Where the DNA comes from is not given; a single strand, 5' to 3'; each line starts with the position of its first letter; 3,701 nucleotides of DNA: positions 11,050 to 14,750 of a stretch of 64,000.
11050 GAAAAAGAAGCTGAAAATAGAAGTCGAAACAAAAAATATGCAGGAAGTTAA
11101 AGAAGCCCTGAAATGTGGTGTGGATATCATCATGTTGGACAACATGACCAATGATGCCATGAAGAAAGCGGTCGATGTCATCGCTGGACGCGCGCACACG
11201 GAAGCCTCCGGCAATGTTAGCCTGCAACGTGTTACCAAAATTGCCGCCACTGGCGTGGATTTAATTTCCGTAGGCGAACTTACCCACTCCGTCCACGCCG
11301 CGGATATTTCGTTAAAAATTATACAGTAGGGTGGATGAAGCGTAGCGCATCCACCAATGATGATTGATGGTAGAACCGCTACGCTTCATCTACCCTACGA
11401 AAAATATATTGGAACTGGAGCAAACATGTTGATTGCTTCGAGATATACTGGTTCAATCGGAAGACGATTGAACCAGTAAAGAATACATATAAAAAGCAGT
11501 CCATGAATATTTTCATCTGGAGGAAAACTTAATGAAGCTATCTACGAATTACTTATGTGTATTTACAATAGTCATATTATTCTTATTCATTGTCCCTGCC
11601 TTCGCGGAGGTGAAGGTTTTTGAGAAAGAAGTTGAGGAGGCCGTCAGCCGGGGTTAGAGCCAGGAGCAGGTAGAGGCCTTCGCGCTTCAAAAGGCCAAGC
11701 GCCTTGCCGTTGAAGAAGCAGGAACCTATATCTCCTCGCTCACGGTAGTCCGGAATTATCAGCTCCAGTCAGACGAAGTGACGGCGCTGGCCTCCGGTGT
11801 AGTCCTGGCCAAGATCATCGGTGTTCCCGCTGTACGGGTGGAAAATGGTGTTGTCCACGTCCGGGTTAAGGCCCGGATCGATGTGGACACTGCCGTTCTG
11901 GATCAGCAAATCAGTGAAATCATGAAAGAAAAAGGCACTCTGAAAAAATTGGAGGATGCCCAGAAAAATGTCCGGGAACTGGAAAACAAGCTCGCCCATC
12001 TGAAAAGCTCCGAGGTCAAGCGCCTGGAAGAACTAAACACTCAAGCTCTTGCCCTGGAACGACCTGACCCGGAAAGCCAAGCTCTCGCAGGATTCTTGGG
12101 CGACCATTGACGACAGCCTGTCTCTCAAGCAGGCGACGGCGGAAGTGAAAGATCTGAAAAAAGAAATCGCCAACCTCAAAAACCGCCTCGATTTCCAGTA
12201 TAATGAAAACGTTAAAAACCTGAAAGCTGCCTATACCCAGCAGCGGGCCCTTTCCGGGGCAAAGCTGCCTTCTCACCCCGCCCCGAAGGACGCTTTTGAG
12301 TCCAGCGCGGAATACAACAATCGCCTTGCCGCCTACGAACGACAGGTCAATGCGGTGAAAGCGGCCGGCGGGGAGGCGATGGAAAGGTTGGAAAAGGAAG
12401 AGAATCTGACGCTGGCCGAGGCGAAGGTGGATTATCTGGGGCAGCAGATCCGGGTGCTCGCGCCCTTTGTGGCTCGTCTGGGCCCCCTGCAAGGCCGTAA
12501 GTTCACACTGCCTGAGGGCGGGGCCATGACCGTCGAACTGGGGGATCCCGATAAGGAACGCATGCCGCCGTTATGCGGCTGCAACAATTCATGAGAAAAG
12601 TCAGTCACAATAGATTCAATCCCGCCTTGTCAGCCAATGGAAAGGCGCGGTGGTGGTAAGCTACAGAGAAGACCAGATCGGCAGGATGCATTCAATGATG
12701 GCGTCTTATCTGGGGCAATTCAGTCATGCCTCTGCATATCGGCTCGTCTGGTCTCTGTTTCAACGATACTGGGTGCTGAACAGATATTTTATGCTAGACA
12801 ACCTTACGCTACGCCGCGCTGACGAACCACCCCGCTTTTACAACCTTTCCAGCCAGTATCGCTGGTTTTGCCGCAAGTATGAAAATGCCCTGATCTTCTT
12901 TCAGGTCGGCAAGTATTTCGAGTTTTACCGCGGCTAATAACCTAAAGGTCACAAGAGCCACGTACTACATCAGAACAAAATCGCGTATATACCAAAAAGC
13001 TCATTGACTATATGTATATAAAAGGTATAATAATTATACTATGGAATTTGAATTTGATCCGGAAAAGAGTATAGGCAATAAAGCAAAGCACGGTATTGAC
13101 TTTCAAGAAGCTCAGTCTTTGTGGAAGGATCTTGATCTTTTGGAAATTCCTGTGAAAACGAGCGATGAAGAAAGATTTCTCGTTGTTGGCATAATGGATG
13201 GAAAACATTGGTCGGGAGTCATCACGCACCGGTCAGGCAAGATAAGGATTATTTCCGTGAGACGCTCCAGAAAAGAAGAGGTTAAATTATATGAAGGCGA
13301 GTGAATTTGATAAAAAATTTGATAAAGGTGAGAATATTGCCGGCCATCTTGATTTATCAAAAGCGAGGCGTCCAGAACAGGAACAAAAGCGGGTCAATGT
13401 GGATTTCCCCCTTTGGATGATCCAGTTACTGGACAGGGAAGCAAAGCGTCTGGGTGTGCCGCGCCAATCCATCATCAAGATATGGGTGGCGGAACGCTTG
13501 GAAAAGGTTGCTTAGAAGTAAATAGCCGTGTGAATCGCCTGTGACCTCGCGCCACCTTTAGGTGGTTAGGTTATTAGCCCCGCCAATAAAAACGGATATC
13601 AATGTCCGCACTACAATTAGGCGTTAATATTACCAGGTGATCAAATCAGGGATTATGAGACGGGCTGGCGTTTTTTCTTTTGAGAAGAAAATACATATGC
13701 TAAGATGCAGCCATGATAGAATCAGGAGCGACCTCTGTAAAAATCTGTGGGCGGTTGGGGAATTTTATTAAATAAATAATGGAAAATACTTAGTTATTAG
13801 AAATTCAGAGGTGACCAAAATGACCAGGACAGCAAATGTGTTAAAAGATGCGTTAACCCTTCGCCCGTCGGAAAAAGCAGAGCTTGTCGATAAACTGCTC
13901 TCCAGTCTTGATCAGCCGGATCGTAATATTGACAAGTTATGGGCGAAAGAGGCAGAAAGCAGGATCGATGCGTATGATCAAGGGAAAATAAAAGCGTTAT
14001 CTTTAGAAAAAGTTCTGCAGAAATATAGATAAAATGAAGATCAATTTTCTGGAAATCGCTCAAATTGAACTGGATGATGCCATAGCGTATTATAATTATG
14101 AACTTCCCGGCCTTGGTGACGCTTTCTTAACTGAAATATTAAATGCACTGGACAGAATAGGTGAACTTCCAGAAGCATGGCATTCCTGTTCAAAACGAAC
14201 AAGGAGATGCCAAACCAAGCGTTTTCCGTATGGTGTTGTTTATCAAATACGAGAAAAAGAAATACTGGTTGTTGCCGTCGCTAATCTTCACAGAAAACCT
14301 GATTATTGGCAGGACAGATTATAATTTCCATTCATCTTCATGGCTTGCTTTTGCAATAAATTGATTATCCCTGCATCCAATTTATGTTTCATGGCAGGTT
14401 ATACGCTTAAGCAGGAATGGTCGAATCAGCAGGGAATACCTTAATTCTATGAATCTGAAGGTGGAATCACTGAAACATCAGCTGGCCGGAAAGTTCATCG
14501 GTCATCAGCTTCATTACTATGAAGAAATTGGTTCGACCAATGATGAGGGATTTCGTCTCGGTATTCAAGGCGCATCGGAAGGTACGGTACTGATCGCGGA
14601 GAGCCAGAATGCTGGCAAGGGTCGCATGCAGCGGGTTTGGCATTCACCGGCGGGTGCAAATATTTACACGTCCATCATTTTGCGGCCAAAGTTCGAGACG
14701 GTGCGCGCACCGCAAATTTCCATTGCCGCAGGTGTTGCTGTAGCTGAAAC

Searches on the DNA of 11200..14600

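Call 65: search_rna_families(source=window, start=11200, end=14600, threshold=evalue, max_evalue=1)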
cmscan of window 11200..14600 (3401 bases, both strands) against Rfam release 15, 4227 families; matches with E-value up to 1: 2.
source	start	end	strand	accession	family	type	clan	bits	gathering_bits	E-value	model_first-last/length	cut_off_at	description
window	11327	11397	+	RF03789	MIR5269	Gene; miRNA;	-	24.5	60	0.25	1-80/80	no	MIR5269 microRNA precursor family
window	11426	11539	+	RF02897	S808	Gene; sRNA;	-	17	76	0.4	1-255/255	no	Staphylococcus sRNA 808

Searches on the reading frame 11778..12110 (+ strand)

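Call 75: search_protein_families(library=padloc, proteins=[window:11778-12110:+], max_evalue=0.01)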
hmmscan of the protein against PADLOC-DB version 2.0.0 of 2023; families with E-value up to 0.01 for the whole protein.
window:11778-12110:+ (110 aa): 2 families
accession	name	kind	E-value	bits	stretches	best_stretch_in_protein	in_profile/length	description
PDLC01858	CARF3--CARF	-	0.0044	14.9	1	32-95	128-190/204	-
PDLC00505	JetC1|JetC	-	0.0066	12.5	1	37-90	651-704/1118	DUF3584 domain; MukB-like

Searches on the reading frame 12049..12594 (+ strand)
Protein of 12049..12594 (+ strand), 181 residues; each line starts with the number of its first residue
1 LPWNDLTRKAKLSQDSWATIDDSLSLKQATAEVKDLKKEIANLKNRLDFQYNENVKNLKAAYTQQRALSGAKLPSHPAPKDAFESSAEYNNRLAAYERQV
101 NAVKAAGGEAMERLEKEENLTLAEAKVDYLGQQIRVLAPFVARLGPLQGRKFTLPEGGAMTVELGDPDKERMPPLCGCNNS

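Call 8: search_protein_families(library=ncbifam, proteins=[window:12049-12594:+], max_evalue=0.1)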
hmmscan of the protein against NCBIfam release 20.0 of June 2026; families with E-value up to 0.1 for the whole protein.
window:12049-12594:+ (181 aa): 6 families
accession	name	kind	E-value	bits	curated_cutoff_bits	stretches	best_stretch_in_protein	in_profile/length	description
NF008244.0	PRK11020.1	equivalog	0.038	14.5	110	0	10-60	19-69/120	YibL family ribosome-associated protein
NF045487.1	ASRP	equivalog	0.039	12.5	300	1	26-123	364-454/593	archaea-specific SMC-related protein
NF052504.1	sll1863_fam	domain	0.056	13.7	35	0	25-62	12-49/93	sll1863 family stress response protein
NF047516.1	LA_3659_fam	equivalog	0.07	12.7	36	0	26-67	129-170/221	LA_3659 family protein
NF047514.1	SpiroCoCo_N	equivalog_domain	0.07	12.7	75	0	26-67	129-170/221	SpiroCoCo family coiled-coil protein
TIGR01843.1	type_I_hlyD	subfamily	0.071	12.1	208.65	1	25-126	144-244/422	HlyD family type I secretion periplasmic adaptor subunit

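Call 9: search_protein_families(library=pfam, proteins=[window:12049-12594:+], max_evalue=0.1)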
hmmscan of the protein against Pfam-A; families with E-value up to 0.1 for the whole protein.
window:12049-12594:+ (181 aa): 7 families
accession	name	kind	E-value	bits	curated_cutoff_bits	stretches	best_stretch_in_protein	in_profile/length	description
PF15456.11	Uds1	-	0.0013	19.4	28.8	1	31-114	21-105/123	Up-regulated During Septation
PF14942.11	Muted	-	0.01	16.4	26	1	27-66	104-143/146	Organelle biogenesis, Muted-like protein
PF16183.10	Kinesin_assoc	-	0.017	15.7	29.5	1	33-120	12-99/171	Kinesin-associated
PF10267.14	Tmemb_cc2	-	0.018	14.7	32.8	1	20-59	271-308/397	Predicted transmembrane and coiled-coil 2 protein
PF20453.3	DUF6707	-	0.037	13.9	27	1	15-114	160-263/279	Family of unknown function (DUF6707)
PF14362.11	DUF4407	-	0.038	13.7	31.3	1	23-122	133-222/297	Domain of unknown function (DUF4407)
PF04899.17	MbeD_MobD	-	0.061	13.9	21.6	0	109-145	34-69/70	MbeD/MobD like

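Call 75: search_protein_families(library=padloc, proteins=[window:12049-12594:+], max_evalue=0.01)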
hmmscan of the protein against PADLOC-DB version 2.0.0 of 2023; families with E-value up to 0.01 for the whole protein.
window:12049-12594:+ (181 aa): 0 families

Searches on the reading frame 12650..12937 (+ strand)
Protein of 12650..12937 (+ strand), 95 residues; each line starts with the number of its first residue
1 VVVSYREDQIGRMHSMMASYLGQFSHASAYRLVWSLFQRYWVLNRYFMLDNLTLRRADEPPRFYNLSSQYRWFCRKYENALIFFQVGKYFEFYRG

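Call 8: search_protein_families(library=ncbifam, proteins=[window:12650-12937:+], max_evalue=0.1)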
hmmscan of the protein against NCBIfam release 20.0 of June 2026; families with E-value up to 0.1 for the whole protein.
window:12650-12937:+ (95 aa): 1 family
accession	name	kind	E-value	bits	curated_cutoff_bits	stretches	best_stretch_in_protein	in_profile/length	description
NF003810.1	PRK05399.1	equivalog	0.096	11.3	480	0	67-93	5-31/793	DNA mismatch repair protein MutS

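Call 9: search_protein_families(library=pfam, proteins=[window:12650-12937:+], max_evalue=0.1)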
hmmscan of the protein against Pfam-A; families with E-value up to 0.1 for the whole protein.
window:12650-12937:+ (95 aa): 1 family
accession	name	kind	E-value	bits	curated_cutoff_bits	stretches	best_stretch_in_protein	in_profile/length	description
PF01624.25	MutS_I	-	0.0085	16.7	20.6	1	67-93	4-30/113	MutS domain I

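Call 30: find_homologous_proteins(query=window:12650-12937:+, max_evalue=0.001)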
Query window:12650-12937:+ (95 aa): 2 proteins with E <= 0.001 among 2 candidates.
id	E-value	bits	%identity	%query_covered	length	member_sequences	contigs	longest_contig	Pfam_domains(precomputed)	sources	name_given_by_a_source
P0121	1.7e-47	178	100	84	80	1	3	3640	-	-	-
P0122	7.7e-30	121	68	82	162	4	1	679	PF01624.26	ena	-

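Call 31: find_encoding_contigs(protein=P0121, flank=6000, max_places=10)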
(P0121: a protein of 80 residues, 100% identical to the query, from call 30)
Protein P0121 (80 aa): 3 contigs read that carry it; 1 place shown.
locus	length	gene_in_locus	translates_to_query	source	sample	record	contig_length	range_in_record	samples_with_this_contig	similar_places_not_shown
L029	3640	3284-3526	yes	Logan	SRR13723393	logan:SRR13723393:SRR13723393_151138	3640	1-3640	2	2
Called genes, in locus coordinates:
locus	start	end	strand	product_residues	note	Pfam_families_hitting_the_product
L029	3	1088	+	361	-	?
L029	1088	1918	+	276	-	PF02749:QRPTase_N, PF01729:QRPTase_C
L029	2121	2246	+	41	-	-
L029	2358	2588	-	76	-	-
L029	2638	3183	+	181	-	-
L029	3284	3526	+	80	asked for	-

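Call 32: find_encoding_contigs(protein=P0122, flank=6000, max_places=10)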
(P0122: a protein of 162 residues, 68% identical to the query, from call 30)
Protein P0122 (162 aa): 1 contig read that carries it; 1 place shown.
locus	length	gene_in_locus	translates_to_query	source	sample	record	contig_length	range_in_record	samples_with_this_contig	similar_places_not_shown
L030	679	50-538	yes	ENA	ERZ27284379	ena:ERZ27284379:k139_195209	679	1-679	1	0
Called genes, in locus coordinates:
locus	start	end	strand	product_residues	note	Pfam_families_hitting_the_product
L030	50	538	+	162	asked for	PF01624:MutS_I (weak)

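Call 50: search_protein_families(library=pfam, proteins=[P0122], max_evalue=0.01)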
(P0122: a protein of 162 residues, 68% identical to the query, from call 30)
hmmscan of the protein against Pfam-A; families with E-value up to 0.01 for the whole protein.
P0122 (162 aa): 1 family
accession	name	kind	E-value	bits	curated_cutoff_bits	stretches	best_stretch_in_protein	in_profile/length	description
PF01624.25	MutS_I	-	4.9e-06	27.2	20.6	1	52-146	4-103/113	MutS domain I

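Call 75: search_protein_families(library=padloc, proteins=[P0122], max_evalue=0.01)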
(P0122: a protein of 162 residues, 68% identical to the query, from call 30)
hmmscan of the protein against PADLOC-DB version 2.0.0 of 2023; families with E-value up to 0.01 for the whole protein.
P0122 (162 aa): 0 families

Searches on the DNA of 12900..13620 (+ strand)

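Call 48: search_dna_similar(query=window:12900-13620:+, collection=plasmids, mode=distant, max_rows=15)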
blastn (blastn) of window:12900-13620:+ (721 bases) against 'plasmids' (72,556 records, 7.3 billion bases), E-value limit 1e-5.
Records with a match: 11; places in all: 11; records where one place covers at least 80% of the query: 0.
Best place of each record, by identity: 60-80% 11.
By first word of the organism name: Sulfitobacter 2; Roseivivax 2; Roseovarius 2; Vibrio 1; Methylococcus 1; Catenovulum 1; Aliivibrio 1; Acidithiobacillus 1.
By predicted mobility (MOB-suite, as given by PLSDB): non-mobilizable 10; conjugative 1.
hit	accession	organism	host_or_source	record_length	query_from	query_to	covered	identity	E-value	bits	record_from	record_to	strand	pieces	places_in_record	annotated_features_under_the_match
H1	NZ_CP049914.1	Vibrio sp. HDW18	Anodonta arcaeformis,single bacterial ...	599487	146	603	64%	67.3%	3e-31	144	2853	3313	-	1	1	BrnT family toxin | hypothetical protein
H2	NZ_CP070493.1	Methylococcus sp. EFPC2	pure culture,stream biofilm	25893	147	594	62%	66.6%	2e-26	127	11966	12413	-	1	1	BrnT family toxin | CopG family antitoxin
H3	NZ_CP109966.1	Catenovulum adriaticum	algae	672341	121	558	61%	67.0%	2e-26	128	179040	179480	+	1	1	BrnT family toxin | CopG family transcriptional regulator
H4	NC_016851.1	Aliivibrio fischeri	Euprymna scolopes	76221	299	613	44%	71.0%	5e-34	152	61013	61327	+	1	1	hypothetical protein | BrnT family toxin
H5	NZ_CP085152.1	Sulfitobacter dubius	cell culture,Sediment from the Channel ...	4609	347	597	35%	67.7%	3e-11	77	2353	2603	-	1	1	CopG family transcriptional regulator | BrnT family toxin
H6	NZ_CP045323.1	Roseivivax sp. THAF197b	pure culture,Surface of a polyethylene ...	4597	347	597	35%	67.7%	3e-11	77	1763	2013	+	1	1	CopG family transcriptional regulator | BrnT family toxin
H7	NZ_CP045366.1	Roseivivax sp. THAF40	pure culture,Surface of a polyethylene ...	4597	347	597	35%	67.7%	3e-11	77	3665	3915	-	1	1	CopG family transcriptional regulator | BrnT family toxin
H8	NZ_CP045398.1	Roseovarius sp. THAF27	pure culture,Surface of a polyethylene ...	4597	347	597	35%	67.7%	3e-11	77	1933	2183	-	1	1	CopG family transcriptional regulator | BrnT family toxin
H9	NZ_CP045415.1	Roseovarius sp. THAF8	pure culture,Surface of a polyethylene ...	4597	347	597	35%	67.7%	3e-11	77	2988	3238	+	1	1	CopG family transcriptional regulator | BrnT family toxin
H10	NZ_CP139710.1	Sulfitobacter sp. OXR-159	Bacterial Culture,hydrothermal vent ...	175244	186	411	31%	65.9%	3e-6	62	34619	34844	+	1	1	BrnT family toxin | CopG family transcriptional regulator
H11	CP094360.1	Acidithiobacillus sp. YTS05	single cell,Acid mine water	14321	492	606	16%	72.2%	2e-7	64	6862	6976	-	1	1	BrnA antitoxin family protein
